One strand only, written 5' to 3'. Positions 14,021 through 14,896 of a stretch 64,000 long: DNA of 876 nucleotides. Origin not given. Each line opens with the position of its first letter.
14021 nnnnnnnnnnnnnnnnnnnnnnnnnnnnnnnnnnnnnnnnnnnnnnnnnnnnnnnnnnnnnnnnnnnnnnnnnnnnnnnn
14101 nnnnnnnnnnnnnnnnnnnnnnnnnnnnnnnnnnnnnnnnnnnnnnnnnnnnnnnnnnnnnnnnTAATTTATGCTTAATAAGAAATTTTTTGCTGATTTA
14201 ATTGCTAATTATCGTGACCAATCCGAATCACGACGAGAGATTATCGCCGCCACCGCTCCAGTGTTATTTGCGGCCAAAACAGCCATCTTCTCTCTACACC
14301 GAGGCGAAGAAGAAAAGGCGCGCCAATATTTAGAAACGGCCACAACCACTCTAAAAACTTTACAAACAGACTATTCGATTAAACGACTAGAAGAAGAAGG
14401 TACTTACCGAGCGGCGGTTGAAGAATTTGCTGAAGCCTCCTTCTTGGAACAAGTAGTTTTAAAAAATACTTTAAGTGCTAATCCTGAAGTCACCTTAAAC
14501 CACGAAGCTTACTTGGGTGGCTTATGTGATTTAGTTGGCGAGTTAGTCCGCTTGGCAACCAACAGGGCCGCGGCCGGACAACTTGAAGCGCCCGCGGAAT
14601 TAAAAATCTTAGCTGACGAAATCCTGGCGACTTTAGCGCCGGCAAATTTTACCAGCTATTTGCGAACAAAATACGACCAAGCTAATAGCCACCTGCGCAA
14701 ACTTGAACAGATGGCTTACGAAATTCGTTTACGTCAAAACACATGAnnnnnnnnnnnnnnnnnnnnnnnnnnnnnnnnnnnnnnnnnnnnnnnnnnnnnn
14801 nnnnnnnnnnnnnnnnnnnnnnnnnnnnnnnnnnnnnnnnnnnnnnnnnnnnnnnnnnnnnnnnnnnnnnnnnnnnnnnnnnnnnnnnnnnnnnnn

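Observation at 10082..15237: The tandem ATPase sits in an operon with a Lys-tailed membrane protein, a bacterial translin and a metallophosphoesterase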

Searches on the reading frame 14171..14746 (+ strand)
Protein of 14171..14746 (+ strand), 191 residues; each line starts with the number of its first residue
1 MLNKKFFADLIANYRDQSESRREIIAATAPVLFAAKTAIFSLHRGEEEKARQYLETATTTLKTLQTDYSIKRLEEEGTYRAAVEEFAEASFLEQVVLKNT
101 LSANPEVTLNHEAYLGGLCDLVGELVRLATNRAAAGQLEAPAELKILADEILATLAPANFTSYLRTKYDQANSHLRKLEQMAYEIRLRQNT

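Call 3: search_protein_families(library=pfam, proteins=[window:14171-14746:+], max_evalue=1)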
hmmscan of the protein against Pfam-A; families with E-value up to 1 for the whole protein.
window:14171-14746:+ (191 aa): 2 families
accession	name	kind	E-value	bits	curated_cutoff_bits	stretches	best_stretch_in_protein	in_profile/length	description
PF01997.21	Translin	-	1.7e-17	64.5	25.9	1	21-188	3-204/205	Translin family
PF10938.13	YfdX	-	0.0031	18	26.6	1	36-69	6-39/149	YfdX protein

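Call 4: search_protein_families(library=ncbifam, proteins=[window:14171-14746:+], max_evalue=1)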
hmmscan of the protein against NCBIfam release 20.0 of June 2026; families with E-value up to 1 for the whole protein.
window:14171-14746:+ (191 aa): 6 families
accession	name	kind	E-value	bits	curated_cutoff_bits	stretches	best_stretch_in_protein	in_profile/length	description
NF011161.0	PRK14562.1-6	equivalog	1.6e-20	73.2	228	1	17-188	28-203/218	haloacid dehalogenase superfamily protein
NF011157.0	PRK14562.1-2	equivalog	4.1e-14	52.8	238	1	9-185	7-184/191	haloacid dehalogenase superfamily protein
NF011160.0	PRK14562.1-5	equivalog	8.8e-11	41.6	291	1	9-164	10-170/213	haloacid dehalogenase superfamily protein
NF011158.0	PRK14562.1-3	equivalog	1.7e-10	40.9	359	1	12-176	11-184/210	haloacid dehalogenase superfamily protein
NF011159.0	PRK14562.1-4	equivalog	7.4e-07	29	269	1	10-130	8-125/198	haloacid dehalogenase superfamily protein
NF011156.0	PRK14562.1-1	equivalog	9.4e-05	22.5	308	1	6-158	12-164/200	haloacid dehalogenase superfamily protein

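Call 9: find_homologous_proteins(query=window:14171-14746:+, max_evalue=0.001)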
Query window:14171-14746:+ (191 aa): 619 proteins with E <= 0.001 among 1187 candidates; the best 120 are listed.
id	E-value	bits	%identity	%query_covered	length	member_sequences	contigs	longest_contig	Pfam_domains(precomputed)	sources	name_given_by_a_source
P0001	3.2e-113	393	99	100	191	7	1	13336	PF01997.22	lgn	-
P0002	9.1e-93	327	81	99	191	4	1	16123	PF01997.22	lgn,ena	-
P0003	8.1e-86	304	78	99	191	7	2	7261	PF01997.22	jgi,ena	-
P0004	1.0e-81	291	75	99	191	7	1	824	PF01997.22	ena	-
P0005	1.7e-62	228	61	99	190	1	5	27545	PF01997.22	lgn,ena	-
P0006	2.3e-62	228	61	99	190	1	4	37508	PF01997.22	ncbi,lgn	-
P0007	1.1e-50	190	53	98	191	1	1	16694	PF01997.22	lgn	-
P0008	6.7e-50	187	52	99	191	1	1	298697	PF01997.22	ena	-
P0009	9.7e-50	187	49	99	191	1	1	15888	PF01997.22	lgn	-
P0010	1.7e-49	186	52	98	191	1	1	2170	PF01997.22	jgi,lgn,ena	-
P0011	1.9e-49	186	51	99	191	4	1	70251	PF01997.22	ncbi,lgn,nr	ncbi:MAG: hypothetical protein Q8Q67_01235 [bacterium]|nr:hypothetical protein [bacterium]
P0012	2.1e-49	186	51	99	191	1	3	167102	PF01997.22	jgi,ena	-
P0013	2.1e-49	186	51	99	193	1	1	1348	PF01997.22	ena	-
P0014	2.5e-49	186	51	98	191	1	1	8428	PF01997.22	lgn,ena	-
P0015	2.7e-49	185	51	98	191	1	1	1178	PF01997.22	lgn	-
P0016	6.9e-49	184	51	98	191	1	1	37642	PF01997.22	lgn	-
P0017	7.7e-49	184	51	99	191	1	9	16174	PF01997.22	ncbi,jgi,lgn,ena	-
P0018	8.1e-49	184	48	98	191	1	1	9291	PF01997.22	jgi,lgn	jgi:predicted translin family RNA/ssDNA-binding protein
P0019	1.4e-48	183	49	98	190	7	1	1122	PF01997.22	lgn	-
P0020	1.4e-48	183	50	99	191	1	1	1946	PF01997.22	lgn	-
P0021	1.4e-48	183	50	99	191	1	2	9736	PF01997.22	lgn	-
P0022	1.5e-48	183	50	99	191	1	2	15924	PF01997.22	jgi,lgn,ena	jgi:predicted translin family RNA/ssDNA-binding protein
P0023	1.8e-48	183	50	99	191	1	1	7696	PF01997.22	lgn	-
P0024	3.3e-48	182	50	100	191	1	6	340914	PF01997.22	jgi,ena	-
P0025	3.4e-48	182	49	98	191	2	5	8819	PF01997.22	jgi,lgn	-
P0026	3.7e-48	182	49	99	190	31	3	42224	PF01997.22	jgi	jgi:predicted translin family RNA/ssDNA-binding protein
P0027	3.9e-48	182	50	99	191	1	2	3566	PF01997.22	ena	-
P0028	3.9e-48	182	51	99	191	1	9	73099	PF01997.22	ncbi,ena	-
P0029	4.3e-48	182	51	98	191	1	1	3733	PF01997.22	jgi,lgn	-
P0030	4.4e-48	182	47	98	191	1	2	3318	PF01997.22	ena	-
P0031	4.4e-48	182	51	98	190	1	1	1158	PF01997.22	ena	-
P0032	4.6e-48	181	51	99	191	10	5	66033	PF01997.22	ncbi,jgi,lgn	jgi:predicted translin family RNA/ssDNA-binding protein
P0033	6.4e-48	181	51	99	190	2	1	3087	PF01997.22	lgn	-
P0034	6.4e-48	181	51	98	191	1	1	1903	PF01997.22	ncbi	-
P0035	7.3e-48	181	51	100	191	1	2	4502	PF01997.22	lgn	-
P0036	9.5e-48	180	50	98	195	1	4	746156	PF01997.22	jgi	jgi:predicted translin family RNA/ssDNA-binding protein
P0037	1.1e-47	180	50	98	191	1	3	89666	PF01997.22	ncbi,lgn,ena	-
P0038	1.2e-47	180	50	98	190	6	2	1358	PF01997.22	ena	-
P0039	1.2e-47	180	49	99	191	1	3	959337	PF01997.22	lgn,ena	-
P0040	1.2e-47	180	49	99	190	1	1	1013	PF01997.22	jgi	-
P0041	1.3e-47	180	51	98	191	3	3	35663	PF01997.22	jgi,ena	-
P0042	1.3e-47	180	49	98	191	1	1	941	PF01997.22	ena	-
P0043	1.4e-47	180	50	98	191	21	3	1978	PF01997.22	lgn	-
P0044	1.4e-47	180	50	99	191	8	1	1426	PF01997.22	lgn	-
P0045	1.4e-47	180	49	98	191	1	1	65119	PF01997.22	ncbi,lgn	-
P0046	1.6e-47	180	50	100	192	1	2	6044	PF01997.22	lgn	-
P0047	1.7e-47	180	50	98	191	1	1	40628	PF01997.22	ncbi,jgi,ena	-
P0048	1.9e-47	179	48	99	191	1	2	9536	PF01997.22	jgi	jgi:predicted translin family RNA/ssDNA-binding protein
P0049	2.3e-47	179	49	98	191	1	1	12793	PF01997.22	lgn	-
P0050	2.6e-47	179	47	99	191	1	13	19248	PF01997.22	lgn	-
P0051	2.8e-47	179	49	99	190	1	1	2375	PF01997.22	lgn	-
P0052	3.9e-47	178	49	99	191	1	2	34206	PF01997.22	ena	-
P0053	3.9e-47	178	49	98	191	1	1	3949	PF01997.22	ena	-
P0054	4.1e-47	178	49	98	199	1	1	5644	PF01997.22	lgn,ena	-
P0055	4.3e-47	178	47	99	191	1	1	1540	PF01997.22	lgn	-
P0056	5.3e-47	178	51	98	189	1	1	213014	PF01997.22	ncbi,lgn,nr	ncbi:MAG: hypothetical protein NT165_01900 [Candidatus Falkowbacteria bacterium]|nr:hypothetical pro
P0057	5.7e-47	178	49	99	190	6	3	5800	PF01997.22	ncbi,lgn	-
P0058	6.1e-47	178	49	99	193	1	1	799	PF01997.22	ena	-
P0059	7.1e-47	178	49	99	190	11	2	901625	PF01997.22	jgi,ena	jgi:Predicted RNA-binding protein of the translin family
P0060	7.8e-47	177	48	99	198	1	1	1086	PF01997.22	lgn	-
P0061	9.0e-47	177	49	98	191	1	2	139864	PF01997.22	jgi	jgi:predicted translin family RNA/ssDNA-binding protein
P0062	9.2e-47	177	48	98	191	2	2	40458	PF01997.22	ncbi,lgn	-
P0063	1.1e-46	177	48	98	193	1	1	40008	PF01997.22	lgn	-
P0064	1.5e-46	177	48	99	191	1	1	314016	PF01997.22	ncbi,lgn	ncbi:MAG: hypothetical protein WCK59_00030 [Candidatus Falkowbacteria bacterium]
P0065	1.6e-46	176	49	98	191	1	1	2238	PF01997.22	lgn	-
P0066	1.7e-46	176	49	98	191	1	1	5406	PF01997.22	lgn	-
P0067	1.7e-46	176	47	98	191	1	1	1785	PF01997.22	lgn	-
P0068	2.0e-46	176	51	97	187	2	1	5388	PF01997.22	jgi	jgi:predicted translin family RNA/ssDNA-binding protein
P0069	2.5e-46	176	49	98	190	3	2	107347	PF01997.22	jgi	jgi:predicted translin family RNA/ssDNA-binding protein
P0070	2.7e-46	176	49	99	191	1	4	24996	PF01997.22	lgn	-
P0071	2.8e-46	176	48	99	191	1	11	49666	PF01997.22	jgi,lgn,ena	-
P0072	2.9e-46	176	49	99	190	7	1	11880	PF01997.22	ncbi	ncbi:MAG: hypothetical protein WAW11_03230 [Patescibacteria group bacterium]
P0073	3.0e-46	176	48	99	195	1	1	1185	PF01997.22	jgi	-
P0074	3.3e-46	175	48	98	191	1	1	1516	PF01997.22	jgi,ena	-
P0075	3.3e-46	175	48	99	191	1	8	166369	PF01997.22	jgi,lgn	jgi:predicted translin family RNA/ssDNA-binding protein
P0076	3.7e-46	175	47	99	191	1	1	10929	PF01997.22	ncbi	-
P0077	3.7e-46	175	46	99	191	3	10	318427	PF01997.22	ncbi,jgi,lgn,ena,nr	ncbi:MAG: hypothetical protein RBT30_00615 [Patescibacteria group bacterium]|jgi:predicted translin 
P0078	3.9e-46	175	48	98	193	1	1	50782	PF01997.22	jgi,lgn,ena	-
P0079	4.0e-46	175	50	97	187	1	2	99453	PF01997.22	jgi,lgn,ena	jgi:predicted translin family RNA/ssDNA-binding protein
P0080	4.0e-46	175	47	99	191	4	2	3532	PF01997.22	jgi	jgi:predicted translin family RNA/ssDNA-binding protein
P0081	4.4e-46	175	46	99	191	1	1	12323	PF01997.22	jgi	-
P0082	4.5e-46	175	48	98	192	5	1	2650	PF01997.22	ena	-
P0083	4.7e-46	175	44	99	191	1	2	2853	PF01997.22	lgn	-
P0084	5.1e-46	175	48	99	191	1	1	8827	PF01997.22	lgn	-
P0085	5.3e-46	175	48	99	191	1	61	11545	PF01997.22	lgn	-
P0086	6.0e-46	175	51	99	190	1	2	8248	PF01997.22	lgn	-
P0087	6.3e-46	175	49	98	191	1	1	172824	PF01997.22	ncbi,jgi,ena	ncbi:MAG: hypothetical protein WC453_01645 [Patescibacteria group bacterium]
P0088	6.4e-46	175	48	99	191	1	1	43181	PF01997.22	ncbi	-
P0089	7.4e-46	174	47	98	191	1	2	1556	PF01997.22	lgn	-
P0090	8.4e-46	174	49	98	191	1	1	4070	PF01997.22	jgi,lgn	jgi:translin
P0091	8.8e-46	174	49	98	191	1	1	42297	PF01997.22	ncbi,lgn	ncbi:MAG: translin family protein [Patescibacteria group bacterium]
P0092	9.2e-46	174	51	98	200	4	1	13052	PF01997.22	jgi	-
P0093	9.3e-46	174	48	98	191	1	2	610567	PF01997.22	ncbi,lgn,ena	-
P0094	9.7e-46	174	48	99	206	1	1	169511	PF01997.22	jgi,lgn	-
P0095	1.0e-45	174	48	98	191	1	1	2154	PF01997.22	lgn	-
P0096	1.1e-45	174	49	98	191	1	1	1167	PF01997.22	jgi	jgi:translin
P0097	1.1e-45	174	48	98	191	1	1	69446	PF01997.22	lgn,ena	-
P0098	1.2e-45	174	48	98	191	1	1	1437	PF01997.22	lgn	-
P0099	1.2e-45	174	47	98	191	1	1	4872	PF01997.22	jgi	jgi:predicted translin family RNA/ssDNA-binding protein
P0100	1.3e-45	173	48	98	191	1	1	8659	PF01997.22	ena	-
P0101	1.3e-45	173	46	99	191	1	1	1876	PF01997.22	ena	-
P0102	1.4e-45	173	48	99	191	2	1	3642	PF01997.22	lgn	-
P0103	1.4e-45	173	49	98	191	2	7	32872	PF01997.22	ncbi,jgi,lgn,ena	jgi:translin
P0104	1.5e-45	173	46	98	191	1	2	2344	PF01997.22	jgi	jgi:translin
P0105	1.5e-45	173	48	99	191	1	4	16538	PF01997.22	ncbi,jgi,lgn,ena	jgi:predicted translin family RNA/ssDNA-binding protein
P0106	1.5e-45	173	47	98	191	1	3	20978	PF01997.22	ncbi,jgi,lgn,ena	ncbi:MAG: hypothetical protein WC146_00925 [Patescibacteria group bacterium]|jgi:predicted translin 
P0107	1.5e-45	173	51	99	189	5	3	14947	PF01997.22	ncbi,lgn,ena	-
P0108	1.6e-45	173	48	98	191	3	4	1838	PF01997.22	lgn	-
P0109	1.6e-45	173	48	98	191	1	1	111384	PF01997.22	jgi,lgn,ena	-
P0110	1.7e-45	173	48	98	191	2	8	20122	PF01997.22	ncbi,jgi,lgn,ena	-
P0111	1.8e-45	173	48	98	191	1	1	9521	PF01997.22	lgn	-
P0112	1.8e-45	173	51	97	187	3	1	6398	PF01997.22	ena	-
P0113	1.8e-45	173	46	98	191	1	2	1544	PF01997.22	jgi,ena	-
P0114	2.2e-45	173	46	99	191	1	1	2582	PF01997.22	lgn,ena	-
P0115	2.4e-45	173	46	98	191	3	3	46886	PF01997.22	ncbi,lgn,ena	-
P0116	2.5e-45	173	48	98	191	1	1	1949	PF01997.22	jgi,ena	-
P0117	2.8e-45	172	48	98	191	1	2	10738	PF01997.22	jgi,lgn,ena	jgi:predicted translin family RNA/ssDNA-binding protein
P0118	2.9e-45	172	47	98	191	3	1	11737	PF01997.22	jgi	-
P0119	3.1e-45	172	49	98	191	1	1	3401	PF01997.22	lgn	-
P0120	3.5e-45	172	47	99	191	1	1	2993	PF01997.22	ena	-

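Call 10: find_encoding_contigs(protein=P0006, flank=8000, max_places=2)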
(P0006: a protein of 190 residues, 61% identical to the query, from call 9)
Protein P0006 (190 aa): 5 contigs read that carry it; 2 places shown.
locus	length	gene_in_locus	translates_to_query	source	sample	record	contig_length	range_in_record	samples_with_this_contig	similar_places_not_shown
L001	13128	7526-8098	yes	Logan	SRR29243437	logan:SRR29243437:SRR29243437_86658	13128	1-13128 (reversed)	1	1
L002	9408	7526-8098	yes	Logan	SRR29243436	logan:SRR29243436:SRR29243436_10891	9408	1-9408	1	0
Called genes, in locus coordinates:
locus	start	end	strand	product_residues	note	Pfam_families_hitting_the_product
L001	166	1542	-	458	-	PF28494:GlyRS_ins_1 (faint), PF00587:tRNA-synt_2b, PF03129:HGTP_anticodon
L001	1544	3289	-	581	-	PF03485:Arg_tRNA_synt_N (faint), PF00750:tRNA-synt_1d, PF05746:DALR_1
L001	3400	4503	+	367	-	-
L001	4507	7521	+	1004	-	PF00005:ABC_tran (faint), PF00437:T2SSE, PF25199:nSTAND_NTPase5 (faint), PF00004:AAA (faint), PF01637:ATPase_2 (faint), PF01935:DUF87 (faint), PF02492:cobW (faint), PF00437:T2SSE, +10 more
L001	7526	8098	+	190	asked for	PF01997:Translin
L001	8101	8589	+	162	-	PF00149:Metallophos (weak), PF12850:Metallophos_2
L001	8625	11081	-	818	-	PF02463:SMC_N (faint), PF03193:RsgA_GTPase (faint), PF13191:AAA_16 (faint), PF13401:AAA_22 (faint), PF13481:AAA_25 (faint), PF13555:AAA_29 (faint), PF17755:UvrA_DNA-bind, PF00005:ABC_tran (weak), +3 more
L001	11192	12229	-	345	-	PF13091:PLDc_2, PF00614:PLDc (weak), PF13091:PLDc_2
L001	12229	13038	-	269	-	PF01734:Patatin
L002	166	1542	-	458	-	PF28494:GlyRS_ins_1 (faint), PF00587:tRNA-synt_2b, PF03129:HGTP_anticodon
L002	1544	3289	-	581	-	PF03485:Arg_tRNA_synt_N (faint), PF00750:tRNA-synt_1d, PF05746:DALR_1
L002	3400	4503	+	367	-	-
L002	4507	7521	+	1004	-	PF00005:ABC_tran (faint), PF00437:T2SSE, PF25199:nSTAND_NTPase5 (faint), PF00004:AAA (faint), PF01637:ATPase_2 (faint), PF01935:DUF87 (faint), PF02492:cobW (faint), PF00437:T2SSE, +10 more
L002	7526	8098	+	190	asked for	PF01997:Translin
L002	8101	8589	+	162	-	PF00149:Metallophos (weak), PF12850:Metallophos_2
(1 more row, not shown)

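Call 11: find_encoding_contigs(protein=P0056, flank=8000, max_places=2)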
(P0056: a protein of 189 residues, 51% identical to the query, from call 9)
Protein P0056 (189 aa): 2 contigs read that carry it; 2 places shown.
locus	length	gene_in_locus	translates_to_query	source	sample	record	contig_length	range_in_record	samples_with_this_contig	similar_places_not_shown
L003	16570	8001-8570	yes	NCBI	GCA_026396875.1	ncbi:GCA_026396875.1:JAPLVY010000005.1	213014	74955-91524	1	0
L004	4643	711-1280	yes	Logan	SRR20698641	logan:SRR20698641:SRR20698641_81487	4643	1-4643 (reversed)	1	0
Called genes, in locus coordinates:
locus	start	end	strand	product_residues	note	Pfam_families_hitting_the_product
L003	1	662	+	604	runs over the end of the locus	PF12229:PG_binding_4, PF04294:VanW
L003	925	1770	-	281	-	PF00753:Lactamase_B, PF12706:Lactamase_B_2 (faint)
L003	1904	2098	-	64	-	-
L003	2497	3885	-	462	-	PF28494:GlyRS_ins_1 (faint), PF00587:tRNA-synt_2b, PF03129:HGTP_anticodon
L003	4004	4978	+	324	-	-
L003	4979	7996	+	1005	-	PF00437:T2SSE, PF13662:Toprim_4 (faint), PF00005:ABC_tran (faint), PF02492:cobW (faint), PF04851:ResIII (faint), PF12775:AAA_7 (faint), PF13173:AAA_14 (faint), PF00437:T2SSE, +5 more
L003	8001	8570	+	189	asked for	PF01997:Translin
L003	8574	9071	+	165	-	PF00149:Metallophos, PF12850:Metallophos_2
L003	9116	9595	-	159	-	-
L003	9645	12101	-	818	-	PF00005:ABC_tran (faint), PF01637:ATPase_2 (faint), PF02463:SMC_N (faint), PF03193:RsgA_GTPase (faint), PF13191:AAA_16 (faint), PF13481:AAA_25 (faint), PF13555:AAA_29 (faint), PF20703:nSTAND1 (faint), +2 more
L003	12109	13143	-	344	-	PF13091:PLDc_2, PF00614:PLDc (weak), PF13091:PLDc_2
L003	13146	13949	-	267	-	PF01734:Patatin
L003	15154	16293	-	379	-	-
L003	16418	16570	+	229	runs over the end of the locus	PF01988:VIT1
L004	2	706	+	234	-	?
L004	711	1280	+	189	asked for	PF01997:Translin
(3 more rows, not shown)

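Call 12: find_encoding_contigs(protein=P0077, flank=8000, max_places=2)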
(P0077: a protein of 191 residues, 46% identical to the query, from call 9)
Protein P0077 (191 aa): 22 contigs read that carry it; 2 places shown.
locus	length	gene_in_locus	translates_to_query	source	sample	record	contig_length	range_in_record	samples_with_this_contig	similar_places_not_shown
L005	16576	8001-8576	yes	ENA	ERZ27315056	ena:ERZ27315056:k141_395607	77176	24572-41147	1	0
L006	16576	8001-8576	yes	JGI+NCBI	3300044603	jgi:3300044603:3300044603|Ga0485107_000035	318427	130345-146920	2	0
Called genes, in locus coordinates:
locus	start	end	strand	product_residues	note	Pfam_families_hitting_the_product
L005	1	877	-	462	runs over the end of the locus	PF00587:tRNA-synt_2b, PF03129:HGTP_anticodon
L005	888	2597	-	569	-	PF03485:Arg_tRNA_synt_N, PF00750:tRNA-synt_1d, PF05746:DALR_1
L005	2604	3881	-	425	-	PF00579:tRNA-synt_1b, PF22421:SYY_C-terminal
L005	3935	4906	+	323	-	-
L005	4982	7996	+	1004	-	PF05157:MshEN, PF04851:ResIII (faint), PF20720:nSTAND3 (faint), PF00437:T2SSE, PF25199:nSTAND_NTPase5 (faint), PF00004:AAA (faint), PF00005:ABC_tran (faint), PF00437:T2SSE, +8 more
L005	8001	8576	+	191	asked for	PF01997:Translin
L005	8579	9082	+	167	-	PF00149:Metallophos (faint), PF12850:Metallophos_2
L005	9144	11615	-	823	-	PF00005:ABC_tran (faint), PF01583:APS_kinase (faint), PF02463:SMC_N (faint), PF03193:RsgA_GTPase (faint), PF13191:AAA_16 (faint), PF13401:AAA_22 (faint), PF13476:AAA_23 (faint), PF17755:UvrA_DNA-bind, +5 more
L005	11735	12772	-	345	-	PF13091:PLDc_2, PF00614:PLDc (faint), PF13091:PLDc_2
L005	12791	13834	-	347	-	PF13439:Glyco_transf_4 (weak), PF00534:Glycos_transf_1, PF13692:Glyco_trans_1_4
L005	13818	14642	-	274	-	PF01734:Patatin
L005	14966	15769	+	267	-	PF23023:Anti-Pycsar_Apyc1, PF00753:Lactamase_B, PF12706:Lactamase_B_2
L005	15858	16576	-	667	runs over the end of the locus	PF05201:GlutR_N, PF01488:Shikimate_DH, PF00152:tRNA-synt_2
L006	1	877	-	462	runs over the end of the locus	PF00587:tRNA-synt_2b, PF03129:HGTP_anticodon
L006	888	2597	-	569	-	PF03485:Arg_tRNA_synt_N, PF00750:tRNA-synt_1d, PF05746:DALR_1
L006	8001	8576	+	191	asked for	PF01997:Translin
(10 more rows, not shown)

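Call 15: find_related_loci(query=A1, collection=genome_contigs, flank=10000)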
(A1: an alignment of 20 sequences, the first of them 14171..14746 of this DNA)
Query A1 (191 aa) in genome_contigs; peptide patterns used: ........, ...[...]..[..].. (x = any residue, [..] = any of these).
372 stretches matched a pattern; 326 encode a relative of the query (tblastn E <= 1e-3); the best 80 are kept; 80 distinct loci.
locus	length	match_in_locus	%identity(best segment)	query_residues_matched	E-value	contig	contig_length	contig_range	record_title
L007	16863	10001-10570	79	1-190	1e-96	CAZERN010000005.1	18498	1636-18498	MAG TPA_asm: uncultured Gammaproteobacteria bacterium isolate binchicken_co59_795 genome assembly, contig: NODE_6498_len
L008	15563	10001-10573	75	1-191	5e-92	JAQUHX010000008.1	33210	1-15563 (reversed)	MAG: Patescibacteria group bacterium isolate STCSWMC_47 NODE_2804_length_33210_cov_14.526887_ST_CSWMC, whole genome shot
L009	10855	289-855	61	1-189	4e-71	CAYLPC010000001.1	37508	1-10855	MAG TPA_asm: uncultured Gammaproteobacteria bacterium isolate SRP192927_co9_22 genome assembly, contig: NODE_518_length_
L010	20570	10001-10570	51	1-190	7e-58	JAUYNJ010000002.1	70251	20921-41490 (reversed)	MAG: bacterium isolate C3_metabat.bin.14 C3_k141_32918, whole genome shotgun sequence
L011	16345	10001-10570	50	1-190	4e-57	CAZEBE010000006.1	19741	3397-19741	MAG TPA_asm: uncultured Gammaproteobacteria bacterium isolate SRP192927_co1_989 genome assembly, contig: NODE_5518_lengt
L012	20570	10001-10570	50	1-190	2e-56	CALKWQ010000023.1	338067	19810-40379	MAG TPA_asm: uncultured bacterium isolate SRR6007447_bin.26_CONCOCT_v1.1_MAG genome assembly, contig: ERZ724101.3, whole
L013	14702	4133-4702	49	1-190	3e-56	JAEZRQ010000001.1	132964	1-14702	MAG: Candidatus Parcubacteria bacterium isolate OH_PDB_195 k127_1009789, whole genome shotgun sequence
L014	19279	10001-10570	51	1-190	3e-56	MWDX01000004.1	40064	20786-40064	MAG: Parcubacteria group bacterium ADurb.Bin115 BWX82_contig000004, whole genome shotgun sequence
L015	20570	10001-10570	50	1-190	7e-56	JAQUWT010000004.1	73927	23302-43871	MAG: Patescibacteria group bacterium isolate STD2_197 NODE_1158_length_73927_cov_4.849119_Sandtown_D2, whole genome shot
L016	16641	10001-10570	48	1-190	7e-56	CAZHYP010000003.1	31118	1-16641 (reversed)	MAG TPA_asm: uncultured Gammaproteobacteria bacterium isolate SRP192927_co4_803 genome assembly, contig: NODE_2326_lengt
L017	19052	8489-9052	49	1-188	6e-56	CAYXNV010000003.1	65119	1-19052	MAG TPA_asm: uncultured Gammaproteobacteria bacterium isolate SRP167671_co1_111 genome assembly, contig: NODE_451_length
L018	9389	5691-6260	51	1-190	2e-55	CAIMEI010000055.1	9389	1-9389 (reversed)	Candidatus Falkowbacteria bacterium isolate AlinenLipids_bin-9750 genome assembly, contig: bin-9750:055/189, whole genom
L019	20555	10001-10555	49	6-190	1e-54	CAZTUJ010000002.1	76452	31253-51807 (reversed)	MAG TPA_asm: uncultured Gammaproteobacteria bacterium isolate SRP272421_co2_96 genome assembly, contig: NODE_429_length_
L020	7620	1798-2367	48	1-190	3e-54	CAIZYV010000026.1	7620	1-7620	Candidatus Falkowbacteria bacterium isolate Loc090907-5m_bin-395 genome assembly, contig: bin-395:026/114, whole genome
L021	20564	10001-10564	48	1-188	3e-54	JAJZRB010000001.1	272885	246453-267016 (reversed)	MAG: bacterium isolate SKS1.bin72 NODE_26_length_272885_cov_4.865577, whole genome shotgun sequence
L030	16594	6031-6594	48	1-188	1e-53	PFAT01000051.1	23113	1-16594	MAG: Candidatus Falkowbacteria bacterium CG10_big_fil_rev_8_21_14_0_10_44_15 CG10_8_21_14_0.10_scaffold_1786_c, whole ge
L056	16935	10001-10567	46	1-189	7e-52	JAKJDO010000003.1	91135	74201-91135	MAG: Patescibacteria group bacterium isolate UR.bin108 UR_contig_379, whole genome shotgun sequence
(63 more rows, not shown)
